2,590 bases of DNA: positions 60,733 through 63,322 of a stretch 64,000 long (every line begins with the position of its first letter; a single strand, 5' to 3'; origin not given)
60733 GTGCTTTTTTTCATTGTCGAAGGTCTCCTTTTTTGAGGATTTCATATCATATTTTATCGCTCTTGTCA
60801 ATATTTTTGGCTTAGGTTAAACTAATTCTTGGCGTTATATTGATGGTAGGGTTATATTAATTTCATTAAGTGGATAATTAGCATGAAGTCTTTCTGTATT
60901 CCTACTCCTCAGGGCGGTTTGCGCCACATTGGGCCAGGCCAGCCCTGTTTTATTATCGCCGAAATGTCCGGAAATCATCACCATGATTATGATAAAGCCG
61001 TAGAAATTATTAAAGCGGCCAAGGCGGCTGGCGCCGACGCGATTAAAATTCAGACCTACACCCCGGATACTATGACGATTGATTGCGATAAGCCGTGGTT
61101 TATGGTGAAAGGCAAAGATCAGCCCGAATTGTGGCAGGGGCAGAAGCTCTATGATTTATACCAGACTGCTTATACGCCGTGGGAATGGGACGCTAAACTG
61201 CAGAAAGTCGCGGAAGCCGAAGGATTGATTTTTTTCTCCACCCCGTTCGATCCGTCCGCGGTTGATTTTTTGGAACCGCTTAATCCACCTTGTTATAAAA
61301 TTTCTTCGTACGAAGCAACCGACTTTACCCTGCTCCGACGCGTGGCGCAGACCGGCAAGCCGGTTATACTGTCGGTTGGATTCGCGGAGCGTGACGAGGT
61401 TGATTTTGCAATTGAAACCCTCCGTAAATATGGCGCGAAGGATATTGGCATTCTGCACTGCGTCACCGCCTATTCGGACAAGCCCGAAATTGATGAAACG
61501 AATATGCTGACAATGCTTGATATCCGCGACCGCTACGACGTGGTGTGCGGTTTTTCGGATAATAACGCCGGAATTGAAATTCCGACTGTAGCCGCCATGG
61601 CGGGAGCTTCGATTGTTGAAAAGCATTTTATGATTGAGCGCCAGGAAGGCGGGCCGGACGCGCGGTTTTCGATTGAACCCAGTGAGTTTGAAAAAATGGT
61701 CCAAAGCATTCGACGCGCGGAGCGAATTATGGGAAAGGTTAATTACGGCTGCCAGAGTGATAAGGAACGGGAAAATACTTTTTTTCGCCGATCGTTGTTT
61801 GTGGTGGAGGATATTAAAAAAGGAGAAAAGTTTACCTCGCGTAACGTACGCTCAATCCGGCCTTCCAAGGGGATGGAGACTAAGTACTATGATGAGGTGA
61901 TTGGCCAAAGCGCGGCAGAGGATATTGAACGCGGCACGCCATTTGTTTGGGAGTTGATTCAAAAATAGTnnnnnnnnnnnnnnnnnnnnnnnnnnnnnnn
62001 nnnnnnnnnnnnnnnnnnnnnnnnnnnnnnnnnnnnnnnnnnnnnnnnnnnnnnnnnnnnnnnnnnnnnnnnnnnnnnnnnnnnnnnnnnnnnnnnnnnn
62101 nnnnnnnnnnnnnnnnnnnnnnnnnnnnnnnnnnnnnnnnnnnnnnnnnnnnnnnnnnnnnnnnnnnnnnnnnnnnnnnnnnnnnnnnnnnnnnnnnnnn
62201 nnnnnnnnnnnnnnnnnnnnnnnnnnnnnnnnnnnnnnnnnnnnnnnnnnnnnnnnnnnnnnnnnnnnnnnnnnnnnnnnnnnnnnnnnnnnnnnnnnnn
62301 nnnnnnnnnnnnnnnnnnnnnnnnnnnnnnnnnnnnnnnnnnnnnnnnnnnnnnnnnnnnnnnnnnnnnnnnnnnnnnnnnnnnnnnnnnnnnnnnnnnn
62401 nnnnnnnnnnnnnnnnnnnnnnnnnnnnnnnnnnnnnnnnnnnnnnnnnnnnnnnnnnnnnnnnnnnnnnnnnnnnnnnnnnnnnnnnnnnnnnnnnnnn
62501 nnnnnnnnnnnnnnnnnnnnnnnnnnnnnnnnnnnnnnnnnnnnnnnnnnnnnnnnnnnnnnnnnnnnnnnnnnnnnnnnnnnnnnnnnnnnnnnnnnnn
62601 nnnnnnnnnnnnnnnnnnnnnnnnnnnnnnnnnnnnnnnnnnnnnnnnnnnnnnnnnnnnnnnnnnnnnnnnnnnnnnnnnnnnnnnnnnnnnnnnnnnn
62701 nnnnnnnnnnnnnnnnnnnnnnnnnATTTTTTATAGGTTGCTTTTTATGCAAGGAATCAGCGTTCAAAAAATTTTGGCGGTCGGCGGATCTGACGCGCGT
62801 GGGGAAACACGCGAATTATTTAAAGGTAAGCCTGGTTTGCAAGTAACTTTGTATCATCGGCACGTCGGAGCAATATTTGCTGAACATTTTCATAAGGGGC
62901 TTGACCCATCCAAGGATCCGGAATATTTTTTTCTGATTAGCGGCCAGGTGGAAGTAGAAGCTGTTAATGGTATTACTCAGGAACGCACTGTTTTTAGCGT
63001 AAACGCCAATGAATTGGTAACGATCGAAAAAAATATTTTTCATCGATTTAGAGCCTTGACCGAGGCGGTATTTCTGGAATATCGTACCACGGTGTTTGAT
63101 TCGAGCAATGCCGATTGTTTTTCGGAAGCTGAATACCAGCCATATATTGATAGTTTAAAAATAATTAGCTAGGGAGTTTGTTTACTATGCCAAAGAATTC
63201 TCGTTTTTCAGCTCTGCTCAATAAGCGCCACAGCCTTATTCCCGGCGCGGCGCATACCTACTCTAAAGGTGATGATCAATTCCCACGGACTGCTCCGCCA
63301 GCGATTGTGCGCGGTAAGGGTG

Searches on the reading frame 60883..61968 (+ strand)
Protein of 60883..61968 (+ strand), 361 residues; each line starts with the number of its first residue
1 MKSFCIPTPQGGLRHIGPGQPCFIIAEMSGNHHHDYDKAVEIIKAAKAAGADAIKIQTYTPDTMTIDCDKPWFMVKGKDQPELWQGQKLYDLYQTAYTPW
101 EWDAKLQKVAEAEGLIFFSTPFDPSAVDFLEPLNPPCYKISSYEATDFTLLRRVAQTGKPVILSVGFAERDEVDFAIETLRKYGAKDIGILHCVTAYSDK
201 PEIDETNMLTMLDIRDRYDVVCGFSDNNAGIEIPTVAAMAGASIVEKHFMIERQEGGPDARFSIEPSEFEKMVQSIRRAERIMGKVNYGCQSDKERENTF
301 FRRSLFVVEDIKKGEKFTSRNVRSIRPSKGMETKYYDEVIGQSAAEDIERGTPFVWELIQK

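Call 3: search_protein_families(library=pfam, proteins=[window:60883-61968:+])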
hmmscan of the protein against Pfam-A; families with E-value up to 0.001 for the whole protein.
window:60883-61968:+ (361 aa): 2 families
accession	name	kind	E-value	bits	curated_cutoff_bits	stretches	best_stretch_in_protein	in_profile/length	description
PF03102.20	NeuB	-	4.5e-75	252.7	22.1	1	42-286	1-239/241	NeuB family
PF08666.17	SAF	-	4.3e-09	37.2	21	1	302-357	1-60/63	SAF domain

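Call 5: search_protein_families(library=ncbifam, proteins=[window:60883-61968:+])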
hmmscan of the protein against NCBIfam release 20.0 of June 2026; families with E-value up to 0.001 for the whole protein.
window:60883-61968:+ (361 aa): 4 families
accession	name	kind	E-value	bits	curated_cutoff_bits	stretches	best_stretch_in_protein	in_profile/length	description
TIGR03586.1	PseI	equivalog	6e-129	429.9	340.25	1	22-353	2-326/327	pseudaminic acid synthase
TIGR03569.1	NeuB_NnaB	equivalog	1.2e-79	267.7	399.65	1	22-352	1-327/329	N-acetylneuraminate synthase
NF006421.0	PRK08673.1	subfamily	2.3e-05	23.8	335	0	106-169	150-212/338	3-deoxy-7-phosphoheptulonate synthase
NF041229.1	BagF_FevY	exception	0.00094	18.5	700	0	37-77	274-313/340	phospho-2-dehydro-3-deoxyheptonate aldolase BagF/FevY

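Call 35: search_solved_structures(query=window:60883-61968:+, max_evalue=0.001, show_alignments=1)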
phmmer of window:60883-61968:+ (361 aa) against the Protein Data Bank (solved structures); distinct sequences matched with E-value up to 0.001: 8.
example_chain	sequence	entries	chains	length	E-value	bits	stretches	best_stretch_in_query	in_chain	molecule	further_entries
8h2c_A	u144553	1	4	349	8.7e-81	274.9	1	19-352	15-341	Pseudaminic acid synthase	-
1vli_A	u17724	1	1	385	8.8e-47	163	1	14-358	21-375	Spore coat polysaccharide biosynthesis protein spsE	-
6ncs_A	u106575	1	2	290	1.2e-36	129.7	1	15-305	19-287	N-acetylneuraminic acid (Sialic acid) synthetase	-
1xuu_A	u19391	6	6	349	1.5e-35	126.1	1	12-352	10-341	polysialic acid capsule biosynthesis protein SiaC | N-acetylneuraminate synthase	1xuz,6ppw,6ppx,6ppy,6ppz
4ipj_A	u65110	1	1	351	3.9e-35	124.7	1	12-352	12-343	Polysialic acid capsule biosynthesis protein SiaC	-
4ipi_A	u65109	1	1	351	9.8e-35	123.4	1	12-352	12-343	Polysialic acid capsule biosynthesis protein SiaC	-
2wqp_A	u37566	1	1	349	3.7e-34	121.5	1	12-352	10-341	POLYSIALIC ACID CAPSULE BIOSYNTHESIS PROTEIN SIAC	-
3g8r_A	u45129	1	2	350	6e-23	84.6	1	21-331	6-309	Probable spore coat polysaccharide biosynthesis protein E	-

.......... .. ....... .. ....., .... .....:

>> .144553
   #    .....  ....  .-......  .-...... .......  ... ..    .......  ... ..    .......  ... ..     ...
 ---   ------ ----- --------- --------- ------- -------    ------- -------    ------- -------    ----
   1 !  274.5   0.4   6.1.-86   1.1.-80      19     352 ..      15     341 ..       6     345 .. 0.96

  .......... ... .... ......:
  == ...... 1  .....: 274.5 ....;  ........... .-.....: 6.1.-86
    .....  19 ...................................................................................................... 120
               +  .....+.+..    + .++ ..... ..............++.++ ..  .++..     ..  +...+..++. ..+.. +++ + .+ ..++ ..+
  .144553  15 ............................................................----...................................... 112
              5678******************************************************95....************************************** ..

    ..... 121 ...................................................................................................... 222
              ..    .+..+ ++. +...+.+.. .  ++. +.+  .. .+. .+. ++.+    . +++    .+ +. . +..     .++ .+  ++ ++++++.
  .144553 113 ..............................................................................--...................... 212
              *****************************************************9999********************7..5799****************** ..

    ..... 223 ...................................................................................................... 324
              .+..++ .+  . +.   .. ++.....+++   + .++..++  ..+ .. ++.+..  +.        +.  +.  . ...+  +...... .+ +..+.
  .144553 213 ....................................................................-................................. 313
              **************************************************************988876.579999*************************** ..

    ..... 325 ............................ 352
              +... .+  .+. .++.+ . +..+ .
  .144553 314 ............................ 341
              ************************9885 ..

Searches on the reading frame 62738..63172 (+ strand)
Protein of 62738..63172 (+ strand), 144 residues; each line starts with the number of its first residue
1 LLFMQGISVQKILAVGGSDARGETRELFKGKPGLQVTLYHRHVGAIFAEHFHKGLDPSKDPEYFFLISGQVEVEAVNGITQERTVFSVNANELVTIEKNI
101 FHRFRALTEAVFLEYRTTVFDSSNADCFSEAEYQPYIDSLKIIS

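Call 4: search_protein_families(library=pfam, proteins=[window:62738-63172:+])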
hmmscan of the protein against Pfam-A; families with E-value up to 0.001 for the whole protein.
window:62738-63172:+ (144 aa): 2 families
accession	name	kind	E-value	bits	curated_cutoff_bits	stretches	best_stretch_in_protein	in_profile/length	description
PF14667.12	Polysacc_synt_C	-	1.4e-05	25.7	28.7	1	18-126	2-109/111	Polysaccharide biosynthesis C-terminal domain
PF07883.17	Cupin_2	-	0.00011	22.3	27.2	1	44-111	8-65/70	Cupin domain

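Call 80: search_protein_families(library=ncbifam, max_evalue=0.000001, proteins=[window:62738-63172:+])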
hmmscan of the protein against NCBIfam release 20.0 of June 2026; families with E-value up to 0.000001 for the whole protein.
window:62738-63172:+ (144 aa): 0 families
